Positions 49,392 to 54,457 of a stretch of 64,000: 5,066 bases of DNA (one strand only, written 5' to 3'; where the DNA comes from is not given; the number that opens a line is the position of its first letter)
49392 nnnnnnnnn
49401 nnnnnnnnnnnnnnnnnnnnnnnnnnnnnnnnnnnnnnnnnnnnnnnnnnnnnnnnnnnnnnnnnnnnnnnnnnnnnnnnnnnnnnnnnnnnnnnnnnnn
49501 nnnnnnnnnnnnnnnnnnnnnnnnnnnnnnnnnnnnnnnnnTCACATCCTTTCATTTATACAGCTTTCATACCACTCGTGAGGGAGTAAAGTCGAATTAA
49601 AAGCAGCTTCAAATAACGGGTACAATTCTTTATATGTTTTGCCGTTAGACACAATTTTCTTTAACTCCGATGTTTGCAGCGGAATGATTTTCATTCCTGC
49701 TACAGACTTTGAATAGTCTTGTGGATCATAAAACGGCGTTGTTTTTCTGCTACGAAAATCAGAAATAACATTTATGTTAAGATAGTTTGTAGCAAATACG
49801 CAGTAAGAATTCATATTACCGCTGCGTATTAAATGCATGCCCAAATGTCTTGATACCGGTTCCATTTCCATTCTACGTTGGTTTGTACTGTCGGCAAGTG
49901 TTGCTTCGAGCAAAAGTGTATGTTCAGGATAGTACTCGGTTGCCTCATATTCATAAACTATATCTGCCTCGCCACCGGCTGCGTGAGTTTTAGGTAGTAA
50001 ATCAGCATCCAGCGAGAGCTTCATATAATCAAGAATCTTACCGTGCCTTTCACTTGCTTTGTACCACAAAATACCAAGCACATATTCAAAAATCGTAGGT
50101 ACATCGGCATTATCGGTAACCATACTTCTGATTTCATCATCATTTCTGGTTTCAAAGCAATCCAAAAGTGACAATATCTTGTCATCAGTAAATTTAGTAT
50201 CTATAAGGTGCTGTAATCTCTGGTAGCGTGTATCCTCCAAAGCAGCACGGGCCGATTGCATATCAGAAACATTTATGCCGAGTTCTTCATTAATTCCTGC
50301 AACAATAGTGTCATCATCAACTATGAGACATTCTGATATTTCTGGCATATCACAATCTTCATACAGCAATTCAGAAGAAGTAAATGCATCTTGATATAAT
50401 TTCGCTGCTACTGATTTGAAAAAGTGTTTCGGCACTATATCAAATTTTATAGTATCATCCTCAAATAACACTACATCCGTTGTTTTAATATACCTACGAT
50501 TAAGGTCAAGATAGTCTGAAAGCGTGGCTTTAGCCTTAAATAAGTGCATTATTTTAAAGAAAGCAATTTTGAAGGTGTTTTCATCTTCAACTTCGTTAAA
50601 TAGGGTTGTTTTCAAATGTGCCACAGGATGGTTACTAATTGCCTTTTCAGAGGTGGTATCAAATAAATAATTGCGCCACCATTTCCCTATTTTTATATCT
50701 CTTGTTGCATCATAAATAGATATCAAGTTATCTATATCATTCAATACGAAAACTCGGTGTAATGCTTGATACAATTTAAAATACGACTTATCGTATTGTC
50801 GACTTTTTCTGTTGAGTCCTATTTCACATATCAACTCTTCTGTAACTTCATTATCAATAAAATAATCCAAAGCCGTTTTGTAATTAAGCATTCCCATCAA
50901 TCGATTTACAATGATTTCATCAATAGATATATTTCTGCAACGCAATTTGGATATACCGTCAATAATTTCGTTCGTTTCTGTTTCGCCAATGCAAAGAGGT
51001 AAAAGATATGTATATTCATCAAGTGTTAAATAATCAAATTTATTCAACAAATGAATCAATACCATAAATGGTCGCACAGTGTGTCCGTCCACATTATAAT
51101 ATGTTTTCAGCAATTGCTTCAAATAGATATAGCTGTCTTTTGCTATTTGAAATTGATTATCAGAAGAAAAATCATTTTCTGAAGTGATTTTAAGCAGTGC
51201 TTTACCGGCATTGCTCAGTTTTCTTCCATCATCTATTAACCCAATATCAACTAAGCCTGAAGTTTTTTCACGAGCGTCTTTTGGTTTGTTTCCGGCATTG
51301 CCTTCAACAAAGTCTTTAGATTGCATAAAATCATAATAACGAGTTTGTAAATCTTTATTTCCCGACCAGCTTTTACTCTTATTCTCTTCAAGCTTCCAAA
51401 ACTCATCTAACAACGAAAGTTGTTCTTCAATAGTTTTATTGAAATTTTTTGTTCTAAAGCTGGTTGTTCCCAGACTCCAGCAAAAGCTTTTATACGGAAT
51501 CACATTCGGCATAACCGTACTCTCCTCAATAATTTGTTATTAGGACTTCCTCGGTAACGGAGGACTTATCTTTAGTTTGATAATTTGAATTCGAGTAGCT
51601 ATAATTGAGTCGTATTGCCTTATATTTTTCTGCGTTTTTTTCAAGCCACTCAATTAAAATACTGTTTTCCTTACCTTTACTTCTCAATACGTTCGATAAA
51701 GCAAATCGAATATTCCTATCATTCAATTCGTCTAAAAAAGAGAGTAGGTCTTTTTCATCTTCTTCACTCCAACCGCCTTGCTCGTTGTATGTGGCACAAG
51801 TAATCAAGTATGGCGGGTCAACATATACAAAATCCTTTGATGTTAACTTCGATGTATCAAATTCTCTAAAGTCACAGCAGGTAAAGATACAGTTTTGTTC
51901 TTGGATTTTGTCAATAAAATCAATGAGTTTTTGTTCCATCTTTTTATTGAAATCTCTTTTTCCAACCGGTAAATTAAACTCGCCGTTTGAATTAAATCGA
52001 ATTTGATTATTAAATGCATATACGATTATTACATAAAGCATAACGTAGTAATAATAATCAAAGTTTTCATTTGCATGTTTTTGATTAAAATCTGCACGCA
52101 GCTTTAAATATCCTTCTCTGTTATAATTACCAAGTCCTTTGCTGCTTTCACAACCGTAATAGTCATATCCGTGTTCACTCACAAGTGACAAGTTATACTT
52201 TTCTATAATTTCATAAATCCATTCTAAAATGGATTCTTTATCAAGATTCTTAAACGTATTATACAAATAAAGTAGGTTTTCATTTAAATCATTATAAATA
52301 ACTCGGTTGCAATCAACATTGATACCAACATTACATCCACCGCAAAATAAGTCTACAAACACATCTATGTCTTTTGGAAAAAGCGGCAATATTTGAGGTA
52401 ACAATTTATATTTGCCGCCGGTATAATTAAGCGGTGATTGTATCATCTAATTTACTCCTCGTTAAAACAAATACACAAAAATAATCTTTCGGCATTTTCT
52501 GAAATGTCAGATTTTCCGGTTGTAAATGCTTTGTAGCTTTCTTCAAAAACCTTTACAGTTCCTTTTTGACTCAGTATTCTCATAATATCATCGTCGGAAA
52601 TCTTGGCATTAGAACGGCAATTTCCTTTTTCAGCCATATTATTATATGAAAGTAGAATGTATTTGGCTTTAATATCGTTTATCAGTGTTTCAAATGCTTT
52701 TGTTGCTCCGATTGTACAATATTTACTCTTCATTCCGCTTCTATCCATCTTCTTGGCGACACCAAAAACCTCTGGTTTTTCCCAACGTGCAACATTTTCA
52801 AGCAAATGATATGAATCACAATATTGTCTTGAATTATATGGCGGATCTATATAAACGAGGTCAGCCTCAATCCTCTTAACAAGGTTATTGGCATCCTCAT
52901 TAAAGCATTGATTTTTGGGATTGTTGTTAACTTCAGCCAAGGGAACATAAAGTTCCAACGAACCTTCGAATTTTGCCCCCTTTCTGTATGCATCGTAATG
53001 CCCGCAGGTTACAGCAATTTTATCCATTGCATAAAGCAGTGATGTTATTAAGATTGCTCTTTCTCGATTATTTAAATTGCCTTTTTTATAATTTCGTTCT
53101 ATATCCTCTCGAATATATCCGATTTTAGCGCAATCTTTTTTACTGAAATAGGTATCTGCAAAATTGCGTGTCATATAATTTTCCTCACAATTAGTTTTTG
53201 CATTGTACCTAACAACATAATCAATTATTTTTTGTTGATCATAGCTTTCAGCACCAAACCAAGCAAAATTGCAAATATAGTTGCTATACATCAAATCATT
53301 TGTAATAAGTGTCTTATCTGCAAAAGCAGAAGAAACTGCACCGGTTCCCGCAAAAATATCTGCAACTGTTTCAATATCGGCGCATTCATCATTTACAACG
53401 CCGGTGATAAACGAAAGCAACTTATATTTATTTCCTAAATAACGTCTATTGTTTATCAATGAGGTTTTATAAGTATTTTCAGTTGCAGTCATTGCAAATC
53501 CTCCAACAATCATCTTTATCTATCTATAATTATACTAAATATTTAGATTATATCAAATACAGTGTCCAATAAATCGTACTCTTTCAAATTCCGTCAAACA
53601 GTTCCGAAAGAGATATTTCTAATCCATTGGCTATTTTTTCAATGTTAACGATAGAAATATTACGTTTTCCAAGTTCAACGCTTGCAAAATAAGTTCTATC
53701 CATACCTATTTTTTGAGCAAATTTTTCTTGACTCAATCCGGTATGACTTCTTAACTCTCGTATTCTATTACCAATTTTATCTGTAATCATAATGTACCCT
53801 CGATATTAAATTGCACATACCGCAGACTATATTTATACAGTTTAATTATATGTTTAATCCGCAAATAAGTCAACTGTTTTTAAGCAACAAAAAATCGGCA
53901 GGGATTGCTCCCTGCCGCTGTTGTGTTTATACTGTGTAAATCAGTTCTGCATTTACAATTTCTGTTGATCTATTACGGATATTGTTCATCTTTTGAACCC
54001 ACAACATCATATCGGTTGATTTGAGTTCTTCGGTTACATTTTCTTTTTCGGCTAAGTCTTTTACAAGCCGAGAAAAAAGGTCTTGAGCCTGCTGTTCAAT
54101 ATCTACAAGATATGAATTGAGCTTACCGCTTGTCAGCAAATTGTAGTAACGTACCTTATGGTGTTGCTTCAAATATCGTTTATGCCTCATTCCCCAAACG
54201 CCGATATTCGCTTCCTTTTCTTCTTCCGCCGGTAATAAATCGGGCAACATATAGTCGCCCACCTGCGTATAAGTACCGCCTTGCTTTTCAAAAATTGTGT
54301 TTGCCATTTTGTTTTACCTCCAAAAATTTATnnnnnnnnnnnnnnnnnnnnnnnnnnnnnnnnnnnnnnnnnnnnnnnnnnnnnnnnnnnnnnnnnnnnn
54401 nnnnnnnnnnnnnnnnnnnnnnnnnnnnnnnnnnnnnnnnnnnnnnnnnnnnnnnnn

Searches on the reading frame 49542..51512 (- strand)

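Call 7: search_protein_families(library=pfam, proteins=[window:49542-51512:-], max_evalue=0.01)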
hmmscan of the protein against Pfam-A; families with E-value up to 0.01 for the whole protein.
window:49542-51512:- (656 aa): 1 family
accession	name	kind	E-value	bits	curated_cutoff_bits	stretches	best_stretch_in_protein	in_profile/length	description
PF09491.16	RE_AlwI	-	1e-70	239.4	23.1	1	89-620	2-441/441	AlwI restriction endonuclease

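Call 26: search_protein_families(library=padloc, proteins=[window:49542-51512:-], max_evalue=0.001)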
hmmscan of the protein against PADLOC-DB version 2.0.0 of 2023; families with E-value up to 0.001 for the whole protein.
window:49542-51512:- (656 aa): 2 families
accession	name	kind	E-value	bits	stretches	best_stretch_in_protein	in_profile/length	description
PDLC03557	REase_II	-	4e-32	109.4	1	12-626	10-613/648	Type II restriction enzyme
PDLC03463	REase_II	-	2.9e-10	37.4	1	456-602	363-503/570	Type II restriction enzyme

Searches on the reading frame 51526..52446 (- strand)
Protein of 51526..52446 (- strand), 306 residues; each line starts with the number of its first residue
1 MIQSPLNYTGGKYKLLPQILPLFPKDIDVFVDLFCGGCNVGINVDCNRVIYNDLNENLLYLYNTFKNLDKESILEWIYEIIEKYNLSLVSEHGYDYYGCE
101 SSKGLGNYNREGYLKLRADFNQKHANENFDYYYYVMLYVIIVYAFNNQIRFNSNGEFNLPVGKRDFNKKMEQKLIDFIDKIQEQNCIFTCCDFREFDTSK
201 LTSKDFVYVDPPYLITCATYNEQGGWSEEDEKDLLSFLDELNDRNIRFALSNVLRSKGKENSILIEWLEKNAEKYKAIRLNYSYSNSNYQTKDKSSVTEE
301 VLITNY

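Call 7: search_protein_families(library=pfam, proteins=[window:51526-52446:-], max_evalue=0.01)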
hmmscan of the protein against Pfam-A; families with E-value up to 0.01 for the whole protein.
window:51526-52446:- (306 aa): 1 family
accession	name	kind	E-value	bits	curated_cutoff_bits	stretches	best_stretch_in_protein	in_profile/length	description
PF02086.21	MethyltransfD12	-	7.1e-39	134.5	22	1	8-273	1-242/253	D12 class N6 adenine-specific DNA methyltransferase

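Call 26: search_protein_families(library=padloc, proteins=[window:51526-52446:-], max_evalue=0.001)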
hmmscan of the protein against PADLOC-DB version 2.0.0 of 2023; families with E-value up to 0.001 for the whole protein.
window:51526-52446:- (306 aa): 17 families
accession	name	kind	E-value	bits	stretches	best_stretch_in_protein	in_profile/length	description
PDLC03383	MTase_II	-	6.2e-112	372.1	1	2-306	18-313/318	Type II methyltransferase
PDLC03292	MTase_II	-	1.1e-99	332.6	1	2-306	417-715/722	Type II methyltransferase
PDLC03287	MTase_II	-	4.5e-81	271.5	1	2-306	363-641/646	Type II methyltransferase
PDLC03722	oMTase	-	9.4e-52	174.4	1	6-305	5-259/259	orphan methyltransferase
PDLC03294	MTase_II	-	3.5e-37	126.5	1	3-306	5-271/272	Type II methyltransferase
PDLC03729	oMTase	-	3e-28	97.1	2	107-254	85-229/275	orphan methyltransferase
PDLC03735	oMTase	-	2.4e-23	81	1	5-306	10-282/284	orphan methyltransferase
PDLC03264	MTase_II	-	1.1e-20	72.2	1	4-272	13-255/306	Type II methyltransferase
PDLC03349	MTase_II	-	1.7e-14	51.7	1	113-242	174-303/374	Type II methyltransferase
PDLC03247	MTase_II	-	2.1e-14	51.4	2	1-78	1-81/282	Type II methyltransferase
PDLC03266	MTase_II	-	5.6e-14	50.3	2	143-253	129-241/285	Type II methyltransferase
PDLC03261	MTase_II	-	1.4e-12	44.7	2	6-67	28-89/643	Type II methyltransferase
PDLC04018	PD-Lambda-5_B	-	3e-09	34.6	1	2-67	4-76/291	-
PDLC03717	oMTase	-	6.2e-07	27.1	1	1-68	1-71/285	orphan methyltransferase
PDLC03253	MTase_II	-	8.8e-05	20.3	0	6-81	7-82/253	Type II methyltransferase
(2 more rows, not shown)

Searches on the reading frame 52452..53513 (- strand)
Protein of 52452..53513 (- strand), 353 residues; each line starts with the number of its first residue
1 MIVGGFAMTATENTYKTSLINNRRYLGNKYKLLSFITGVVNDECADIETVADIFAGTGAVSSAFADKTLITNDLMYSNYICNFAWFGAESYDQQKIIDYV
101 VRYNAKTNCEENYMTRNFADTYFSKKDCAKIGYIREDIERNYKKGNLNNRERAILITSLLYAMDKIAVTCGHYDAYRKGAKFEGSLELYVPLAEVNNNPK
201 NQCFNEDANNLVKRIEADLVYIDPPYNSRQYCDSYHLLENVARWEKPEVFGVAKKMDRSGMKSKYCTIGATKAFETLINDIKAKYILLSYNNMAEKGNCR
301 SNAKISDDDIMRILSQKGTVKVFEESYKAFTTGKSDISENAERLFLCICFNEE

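Call 7: search_protein_families(library=pfam, proteins=[window:52452-53513:-], max_evalue=0.01)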
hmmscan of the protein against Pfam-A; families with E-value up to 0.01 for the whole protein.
window:52452-53513:- (353 aa): 2 families
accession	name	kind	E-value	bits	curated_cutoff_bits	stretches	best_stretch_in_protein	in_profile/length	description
PF02086.21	MethyltransfD12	-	3.2e-34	119.2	22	1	25-289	1-241/253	D12 class N6 adenine-specific DNA methyltransferase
PF03602.21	Cons_hypoth95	-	0.00028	21.1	24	1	206-250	98-147/182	Conserved hypothetical protein 95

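Call 26: search_protein_families(library=padloc, proteins=[window:52452-53513:-], max_evalue=0.001)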
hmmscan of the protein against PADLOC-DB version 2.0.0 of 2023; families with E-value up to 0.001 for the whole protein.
window:52452-53513:- (353 aa): 12 families
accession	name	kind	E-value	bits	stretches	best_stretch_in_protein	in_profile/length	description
PDLC03292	MTase_II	-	1.9e-151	503.7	1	15-353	73-411/722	Type II methyltransferase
PDLC03373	MTase_II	-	1.2e-114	381.3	1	20-347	6-335/339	Type II methyltransferase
PDLC03287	MTase_II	-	5.7e-57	191.9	1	24-344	2-329/646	Type II methyltransferase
PDLC03372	MTase_II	-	1.1e-56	190.6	1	102-346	16-254/259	Type II methyltransferase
PDLC03257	MTase_II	-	4.9e-56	188.4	1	19-340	12-329/343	Type II methyltransferase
PDLC03298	MTase_II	-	1.4e-47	160.6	1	24-333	3-308/362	Type II methyltransferase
PDLC03345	MTase_II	-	4.9e-34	115.6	1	98-341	126-384/581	Type II methyltransferase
PDLC03720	oMTase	-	1.5e-22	78.7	1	21-344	2-318/326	orphan methyltransferase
PDLC03385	MTase_II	-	2.3e-22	77.8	1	24-346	10-332/336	Type II methyltransferase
PDLC03342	MTase_II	-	1.8e-19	68.1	1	22-293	24-324/383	Type II methyltransferase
PDLC03261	MTase_II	-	4.5e-18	62.9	1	21-332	309-623/643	Type II methyltransferase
PDLC03294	MTase_II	-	9e-05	20.2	0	25-290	10-251/272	Type II methyltransferase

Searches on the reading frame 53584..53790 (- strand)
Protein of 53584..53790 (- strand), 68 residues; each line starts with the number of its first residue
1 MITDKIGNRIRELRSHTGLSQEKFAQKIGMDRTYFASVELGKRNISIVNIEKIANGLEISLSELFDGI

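Call 6: search_protein_families(library=pfam, proteins=[window:53584-53790:-], max_evalue=0.01)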
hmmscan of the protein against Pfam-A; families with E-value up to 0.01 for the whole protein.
window:53584-53790:- (68 aa): 4 families
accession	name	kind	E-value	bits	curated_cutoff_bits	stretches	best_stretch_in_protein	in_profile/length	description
PF12844.13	HTH_19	-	2.2e-12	47.1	30.2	1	7-67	1-61/64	Helix-turn-helix domain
PF01381.28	HTH_3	-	1e-11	45.1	23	1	10-64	1-55/55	Helix-turn-helix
PF13560.12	HTH_31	-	1.4e-09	38.5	27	1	6-63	2-60/64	Helix-turn-helix domain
PF13443.12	HTH_26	-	0.00012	22.7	22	1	9-66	1-59/63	Cro/C1-type HTH DNA-binding domain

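Call 26: search_protein_families(library=padloc, proteins=[window:53584-53790:-], max_evalue=0.001)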
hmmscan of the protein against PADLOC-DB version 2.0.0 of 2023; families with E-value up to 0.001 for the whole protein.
window:53584-53790:- (68 aa): 14 families
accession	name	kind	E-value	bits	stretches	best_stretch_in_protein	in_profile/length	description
PDLC03665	Control_protein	-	2.6e-25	86.5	1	6-66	9-70/77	control protein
PDLC03664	Control_protein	-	2.1e-18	64.5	1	5-65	13-73/74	control protein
PDLC03666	Control_protein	-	1.5e-15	55.4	1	2-65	3-66/77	control protein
PDLC02926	HTH_VI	-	9.5e-14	49.4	1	5-65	1-61/92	-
PDLC04142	capH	-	3.9e-13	48.4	1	1-65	2-66/103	capH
PDLC03668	Control_protein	-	1.2e-10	39.8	1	4-65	7-68/79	control protein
PDLC04775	PDC-M69A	-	2.7e-09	35.5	1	4-65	6-67/113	-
PDLC03671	Control_protein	-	4.4e-08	31.3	1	5-64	14-73/84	control protein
PDLC03536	REase_II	-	2e-06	25.6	1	8-66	13-71/237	Type II restriction enzyme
PDLC03953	RmrA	-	4.3e-06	24.2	1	2-61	2-61/373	-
PDLC03947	RmrA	-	2.3e-05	21.4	1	6-62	12-68/383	-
PDLC03952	RmrA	-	8.1e-05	19.6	1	6-59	23-76/395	-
PDLC03954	RmrA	-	0.00021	18.3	1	6-61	11-66/380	-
PDLC03943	RmrA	-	0.00038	17.6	1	7-60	4-57/370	-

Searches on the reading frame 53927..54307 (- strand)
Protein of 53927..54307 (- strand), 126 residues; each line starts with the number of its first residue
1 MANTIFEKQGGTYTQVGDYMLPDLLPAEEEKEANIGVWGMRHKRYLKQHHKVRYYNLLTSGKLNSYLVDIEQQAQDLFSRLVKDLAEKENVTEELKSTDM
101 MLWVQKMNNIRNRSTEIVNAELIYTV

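Call 6: search_protein_families(library=pfam, proteins=[window:53927-54307:-], max_evalue=0.01)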
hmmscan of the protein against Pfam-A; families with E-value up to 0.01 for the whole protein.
window:53927-54307:- (126 aa): 1 family
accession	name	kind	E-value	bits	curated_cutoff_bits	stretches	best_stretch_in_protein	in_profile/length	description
PF14198.11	TnpV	-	7.9e-46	155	27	1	12-123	1-111/111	Transposon-encoded protein TnpV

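Call 43: find_encoding_contigs(protein=window:53927-54307:-, flank=10000, max_places=8)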
Protein window:53927-54307:- (126 aa): 23 contigs read that carry it; 8 places shown.
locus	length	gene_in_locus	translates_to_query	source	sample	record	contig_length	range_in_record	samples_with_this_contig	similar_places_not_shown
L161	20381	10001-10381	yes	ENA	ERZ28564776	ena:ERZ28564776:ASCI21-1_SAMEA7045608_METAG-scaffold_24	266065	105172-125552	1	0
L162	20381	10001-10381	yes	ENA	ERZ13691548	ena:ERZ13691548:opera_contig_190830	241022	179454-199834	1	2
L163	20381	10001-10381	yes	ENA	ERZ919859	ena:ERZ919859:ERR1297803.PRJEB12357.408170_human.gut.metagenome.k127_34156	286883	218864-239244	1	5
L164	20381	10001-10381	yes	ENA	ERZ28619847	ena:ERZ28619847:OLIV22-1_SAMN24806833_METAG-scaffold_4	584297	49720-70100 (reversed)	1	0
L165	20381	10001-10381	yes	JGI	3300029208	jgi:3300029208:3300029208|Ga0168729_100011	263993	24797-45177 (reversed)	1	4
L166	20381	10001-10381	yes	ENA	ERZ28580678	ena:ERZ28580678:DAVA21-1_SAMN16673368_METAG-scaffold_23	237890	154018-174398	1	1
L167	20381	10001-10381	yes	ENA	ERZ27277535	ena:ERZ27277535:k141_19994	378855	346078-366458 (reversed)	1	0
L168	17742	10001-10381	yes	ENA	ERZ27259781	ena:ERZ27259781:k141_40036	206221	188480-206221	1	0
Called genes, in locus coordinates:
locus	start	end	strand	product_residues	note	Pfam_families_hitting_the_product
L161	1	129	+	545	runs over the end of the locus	PF02384:N6_Mtase, PF07669:Eco57I, PF22837:M_Eco57I_C (faint), PF12950:TaqI_C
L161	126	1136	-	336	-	-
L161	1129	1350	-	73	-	PF13560:HTH_31, PF12844:HTH_19, PF01381:HTH_3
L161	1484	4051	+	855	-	PF02463:SMC_N (faint), PF13304:AAA_21 (faint)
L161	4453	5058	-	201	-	-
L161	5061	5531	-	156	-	PF12844:HTH_19 (weak)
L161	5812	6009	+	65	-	-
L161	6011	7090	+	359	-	PF14657:Arm-DNA-bind_4, PF14659:Phage_int_SAM_3, PF00589:Phage_integrase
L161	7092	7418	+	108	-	PF21983:NikA-like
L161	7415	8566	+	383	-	PF13481:AAA_25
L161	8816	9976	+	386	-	PF01076:Mob_Pre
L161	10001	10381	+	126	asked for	PF14198:TnpV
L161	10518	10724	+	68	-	PF13560:HTH_31, PF12844:HTH_19, PF01381:HTH_3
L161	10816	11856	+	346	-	PF02086:MethyltransfD12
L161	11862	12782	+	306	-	PF02086:MethyltransfD12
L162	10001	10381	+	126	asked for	PF14198:TnpV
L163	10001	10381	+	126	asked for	PF14198:TnpV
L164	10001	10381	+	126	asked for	PF14198:TnpV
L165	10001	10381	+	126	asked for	PF14198:TnpV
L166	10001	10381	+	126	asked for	PF14198:TnpV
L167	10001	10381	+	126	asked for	PF14198:TnpV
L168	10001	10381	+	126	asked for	PF14198:TnpV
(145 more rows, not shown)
